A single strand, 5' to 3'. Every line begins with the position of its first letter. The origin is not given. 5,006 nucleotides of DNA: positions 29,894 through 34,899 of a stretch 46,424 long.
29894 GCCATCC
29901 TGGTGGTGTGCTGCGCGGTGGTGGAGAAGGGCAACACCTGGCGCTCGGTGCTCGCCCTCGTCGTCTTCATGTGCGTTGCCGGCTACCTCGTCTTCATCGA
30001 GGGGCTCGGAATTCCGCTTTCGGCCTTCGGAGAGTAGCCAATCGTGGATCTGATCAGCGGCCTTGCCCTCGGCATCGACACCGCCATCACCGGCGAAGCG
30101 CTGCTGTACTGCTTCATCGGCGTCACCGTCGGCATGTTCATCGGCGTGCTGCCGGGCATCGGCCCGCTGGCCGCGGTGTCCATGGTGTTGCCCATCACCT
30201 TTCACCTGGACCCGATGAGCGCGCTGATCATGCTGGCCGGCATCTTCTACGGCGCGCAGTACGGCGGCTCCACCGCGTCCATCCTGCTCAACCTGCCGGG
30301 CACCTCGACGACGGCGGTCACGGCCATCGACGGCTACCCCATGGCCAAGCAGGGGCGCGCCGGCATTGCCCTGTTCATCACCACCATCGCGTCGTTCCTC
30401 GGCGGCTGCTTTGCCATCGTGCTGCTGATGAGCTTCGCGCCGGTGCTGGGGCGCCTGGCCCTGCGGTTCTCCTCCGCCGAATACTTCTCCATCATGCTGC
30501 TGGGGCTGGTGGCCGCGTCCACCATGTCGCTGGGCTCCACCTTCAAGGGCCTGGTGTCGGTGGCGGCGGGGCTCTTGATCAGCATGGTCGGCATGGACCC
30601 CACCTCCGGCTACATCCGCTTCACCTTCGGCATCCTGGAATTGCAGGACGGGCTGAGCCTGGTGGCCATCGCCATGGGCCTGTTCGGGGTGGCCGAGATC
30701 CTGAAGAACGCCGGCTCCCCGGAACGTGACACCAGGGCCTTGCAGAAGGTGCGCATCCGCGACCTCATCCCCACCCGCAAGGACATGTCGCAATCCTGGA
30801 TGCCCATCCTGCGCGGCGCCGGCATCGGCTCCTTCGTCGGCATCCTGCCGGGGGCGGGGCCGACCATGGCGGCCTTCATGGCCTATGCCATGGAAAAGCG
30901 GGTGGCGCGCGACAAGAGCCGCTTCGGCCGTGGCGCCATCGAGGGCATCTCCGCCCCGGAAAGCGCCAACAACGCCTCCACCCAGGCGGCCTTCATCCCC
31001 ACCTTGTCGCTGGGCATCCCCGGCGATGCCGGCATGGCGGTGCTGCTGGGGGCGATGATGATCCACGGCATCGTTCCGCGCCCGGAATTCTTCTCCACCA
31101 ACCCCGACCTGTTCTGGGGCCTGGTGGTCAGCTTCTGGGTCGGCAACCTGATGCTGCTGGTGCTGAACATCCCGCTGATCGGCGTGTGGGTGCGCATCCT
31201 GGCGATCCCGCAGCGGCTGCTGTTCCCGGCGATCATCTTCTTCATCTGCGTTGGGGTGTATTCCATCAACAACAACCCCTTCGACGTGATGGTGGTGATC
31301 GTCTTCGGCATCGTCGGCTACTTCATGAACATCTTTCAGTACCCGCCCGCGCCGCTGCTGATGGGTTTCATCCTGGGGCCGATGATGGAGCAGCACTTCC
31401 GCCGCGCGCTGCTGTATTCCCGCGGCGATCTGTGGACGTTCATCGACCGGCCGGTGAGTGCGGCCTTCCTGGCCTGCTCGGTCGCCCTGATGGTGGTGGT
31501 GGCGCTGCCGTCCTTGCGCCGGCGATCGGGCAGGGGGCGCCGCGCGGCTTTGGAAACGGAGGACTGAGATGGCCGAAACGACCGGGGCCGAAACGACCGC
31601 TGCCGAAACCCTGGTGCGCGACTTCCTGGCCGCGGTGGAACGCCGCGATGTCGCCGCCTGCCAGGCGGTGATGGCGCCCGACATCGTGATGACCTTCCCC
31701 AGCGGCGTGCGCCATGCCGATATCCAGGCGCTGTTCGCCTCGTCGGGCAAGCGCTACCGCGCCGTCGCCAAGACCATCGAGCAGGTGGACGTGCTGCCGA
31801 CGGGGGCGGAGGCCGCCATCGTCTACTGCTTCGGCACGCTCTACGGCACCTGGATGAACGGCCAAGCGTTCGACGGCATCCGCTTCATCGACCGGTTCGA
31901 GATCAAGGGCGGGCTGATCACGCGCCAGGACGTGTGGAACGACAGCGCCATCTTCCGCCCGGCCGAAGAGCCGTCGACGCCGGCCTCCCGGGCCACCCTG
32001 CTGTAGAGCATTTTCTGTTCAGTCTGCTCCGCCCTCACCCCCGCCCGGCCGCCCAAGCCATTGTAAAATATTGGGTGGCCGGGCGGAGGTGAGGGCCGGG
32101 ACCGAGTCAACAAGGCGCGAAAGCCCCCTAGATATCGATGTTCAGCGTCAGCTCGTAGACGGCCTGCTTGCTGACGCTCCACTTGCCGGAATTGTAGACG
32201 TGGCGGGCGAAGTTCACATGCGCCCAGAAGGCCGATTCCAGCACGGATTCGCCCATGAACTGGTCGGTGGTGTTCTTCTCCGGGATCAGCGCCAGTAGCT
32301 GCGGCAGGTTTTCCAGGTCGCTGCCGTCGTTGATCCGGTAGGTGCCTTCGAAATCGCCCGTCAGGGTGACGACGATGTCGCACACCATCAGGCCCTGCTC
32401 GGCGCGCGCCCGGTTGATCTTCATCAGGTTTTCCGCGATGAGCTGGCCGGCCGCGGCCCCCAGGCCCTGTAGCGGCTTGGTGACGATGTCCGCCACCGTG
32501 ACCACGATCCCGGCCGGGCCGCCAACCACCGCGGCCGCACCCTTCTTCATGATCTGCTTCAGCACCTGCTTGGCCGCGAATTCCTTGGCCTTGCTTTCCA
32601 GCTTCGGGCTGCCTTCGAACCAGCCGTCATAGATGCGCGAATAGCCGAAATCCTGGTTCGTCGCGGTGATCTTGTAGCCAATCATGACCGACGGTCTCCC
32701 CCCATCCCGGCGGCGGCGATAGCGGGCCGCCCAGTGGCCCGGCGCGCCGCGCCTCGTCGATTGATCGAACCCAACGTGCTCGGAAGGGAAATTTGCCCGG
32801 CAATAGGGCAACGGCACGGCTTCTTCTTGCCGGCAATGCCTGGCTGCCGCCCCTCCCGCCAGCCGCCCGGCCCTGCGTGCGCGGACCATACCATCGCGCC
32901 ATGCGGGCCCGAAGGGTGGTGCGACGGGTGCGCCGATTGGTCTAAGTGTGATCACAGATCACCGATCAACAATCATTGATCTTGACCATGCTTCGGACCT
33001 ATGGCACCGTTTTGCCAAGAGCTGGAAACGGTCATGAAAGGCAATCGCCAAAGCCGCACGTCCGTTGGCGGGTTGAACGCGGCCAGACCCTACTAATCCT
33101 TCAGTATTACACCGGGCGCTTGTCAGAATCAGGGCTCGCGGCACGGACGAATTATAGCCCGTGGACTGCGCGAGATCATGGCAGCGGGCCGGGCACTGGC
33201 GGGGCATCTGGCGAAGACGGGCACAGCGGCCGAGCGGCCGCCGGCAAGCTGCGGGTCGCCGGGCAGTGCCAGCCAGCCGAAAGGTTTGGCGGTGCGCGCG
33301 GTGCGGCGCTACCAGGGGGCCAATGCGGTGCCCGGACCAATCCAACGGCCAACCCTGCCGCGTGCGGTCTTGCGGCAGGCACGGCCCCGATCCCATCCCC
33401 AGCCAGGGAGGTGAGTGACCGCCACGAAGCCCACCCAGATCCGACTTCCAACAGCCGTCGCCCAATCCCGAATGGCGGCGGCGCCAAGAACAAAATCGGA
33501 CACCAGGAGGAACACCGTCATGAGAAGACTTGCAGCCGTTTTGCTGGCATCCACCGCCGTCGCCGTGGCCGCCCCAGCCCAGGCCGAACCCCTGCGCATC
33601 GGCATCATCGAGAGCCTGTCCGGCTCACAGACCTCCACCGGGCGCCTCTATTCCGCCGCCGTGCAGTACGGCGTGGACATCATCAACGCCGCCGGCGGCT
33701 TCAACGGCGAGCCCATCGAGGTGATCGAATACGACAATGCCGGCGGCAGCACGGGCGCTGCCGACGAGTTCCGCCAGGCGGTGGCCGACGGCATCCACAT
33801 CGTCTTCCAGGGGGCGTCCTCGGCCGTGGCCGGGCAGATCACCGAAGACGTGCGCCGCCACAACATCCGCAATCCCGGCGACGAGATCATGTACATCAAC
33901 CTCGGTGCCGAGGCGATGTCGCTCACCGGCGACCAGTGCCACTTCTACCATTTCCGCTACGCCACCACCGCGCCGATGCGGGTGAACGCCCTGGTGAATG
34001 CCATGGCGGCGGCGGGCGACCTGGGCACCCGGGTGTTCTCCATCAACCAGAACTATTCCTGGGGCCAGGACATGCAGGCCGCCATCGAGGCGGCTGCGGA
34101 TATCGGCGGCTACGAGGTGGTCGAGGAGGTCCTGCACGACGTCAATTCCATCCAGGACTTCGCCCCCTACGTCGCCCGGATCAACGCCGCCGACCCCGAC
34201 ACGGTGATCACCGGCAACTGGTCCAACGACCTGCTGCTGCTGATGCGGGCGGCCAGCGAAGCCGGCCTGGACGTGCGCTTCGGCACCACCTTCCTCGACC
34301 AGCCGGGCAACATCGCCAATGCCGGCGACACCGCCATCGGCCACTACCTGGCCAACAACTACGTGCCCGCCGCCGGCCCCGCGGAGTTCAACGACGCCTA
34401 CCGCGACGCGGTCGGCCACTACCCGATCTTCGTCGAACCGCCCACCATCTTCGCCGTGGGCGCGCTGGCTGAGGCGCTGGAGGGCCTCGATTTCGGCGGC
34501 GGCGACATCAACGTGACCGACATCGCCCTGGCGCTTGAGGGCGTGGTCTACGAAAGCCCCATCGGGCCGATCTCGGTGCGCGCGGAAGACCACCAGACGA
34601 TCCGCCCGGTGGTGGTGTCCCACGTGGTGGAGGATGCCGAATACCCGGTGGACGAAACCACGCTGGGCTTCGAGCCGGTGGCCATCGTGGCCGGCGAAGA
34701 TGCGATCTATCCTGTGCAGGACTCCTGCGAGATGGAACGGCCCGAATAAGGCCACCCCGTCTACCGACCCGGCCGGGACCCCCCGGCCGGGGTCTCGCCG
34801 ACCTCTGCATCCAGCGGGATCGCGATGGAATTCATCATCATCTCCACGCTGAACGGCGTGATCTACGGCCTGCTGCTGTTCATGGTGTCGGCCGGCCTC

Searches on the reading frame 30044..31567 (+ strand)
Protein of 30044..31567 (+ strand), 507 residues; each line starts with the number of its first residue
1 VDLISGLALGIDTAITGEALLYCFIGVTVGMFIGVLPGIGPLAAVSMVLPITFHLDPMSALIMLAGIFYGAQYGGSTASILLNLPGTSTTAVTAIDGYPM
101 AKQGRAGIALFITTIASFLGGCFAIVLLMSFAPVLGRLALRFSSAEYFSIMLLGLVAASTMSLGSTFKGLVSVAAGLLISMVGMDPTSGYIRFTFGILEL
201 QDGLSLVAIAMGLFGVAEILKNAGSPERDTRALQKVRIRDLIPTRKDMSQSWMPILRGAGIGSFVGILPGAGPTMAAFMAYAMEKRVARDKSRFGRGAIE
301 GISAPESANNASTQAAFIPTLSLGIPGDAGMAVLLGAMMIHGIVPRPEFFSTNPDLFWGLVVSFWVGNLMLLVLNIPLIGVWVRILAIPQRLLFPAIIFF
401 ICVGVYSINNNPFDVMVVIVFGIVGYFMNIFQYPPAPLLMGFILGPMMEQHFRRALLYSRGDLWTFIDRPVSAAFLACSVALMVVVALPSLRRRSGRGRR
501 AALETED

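Call 40: search_protein_families(library=pfam, proteins=[window:30044-31567:+], max_evalue=0.0001)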
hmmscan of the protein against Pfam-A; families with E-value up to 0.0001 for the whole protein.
window:30044-31567:+ (507 aa): 1 family
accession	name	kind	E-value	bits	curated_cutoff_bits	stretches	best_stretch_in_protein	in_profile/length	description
PF01970.21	TctA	-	2.3e-162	540.9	28.9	1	20-439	1-422/423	Tripartite tricarboxylate transporter TctA family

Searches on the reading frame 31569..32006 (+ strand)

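Call 40: search_protein_families(library=pfam, proteins=[window:31569-32006:+], max_evalue=0.0001)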
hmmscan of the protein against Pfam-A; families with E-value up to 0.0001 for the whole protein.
window:31569-32006:+ (145 aa): 2 families
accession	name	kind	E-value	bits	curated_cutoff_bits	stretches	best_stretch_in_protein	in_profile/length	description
PF12680.13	SnoaL_2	-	7.7e-10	39.7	27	1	16-119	1-101/102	SnoaL-like domain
PF14534.12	DUF4440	-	2.3e-07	31.6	25.2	1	15-94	4-82/107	Domain of unknown function (DUF4440)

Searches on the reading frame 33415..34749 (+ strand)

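Call 40: search_protein_families(library=pfam, proteins=[window:33415-34749:+], max_evalue=0.0001)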
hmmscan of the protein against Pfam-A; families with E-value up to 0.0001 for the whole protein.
window:33415-34749:+ (444 aa): 2 families
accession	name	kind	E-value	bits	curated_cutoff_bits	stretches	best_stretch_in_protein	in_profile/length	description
PF13458.12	Peripla_BP_6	-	2.2e-66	225.3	31.7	1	59-406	1-340/343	Periplasmic binding protein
PF13433.12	Peripla_BP_5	-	5.1e-16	59.2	27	1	60-410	1-342/363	Periplasmic binding protein domain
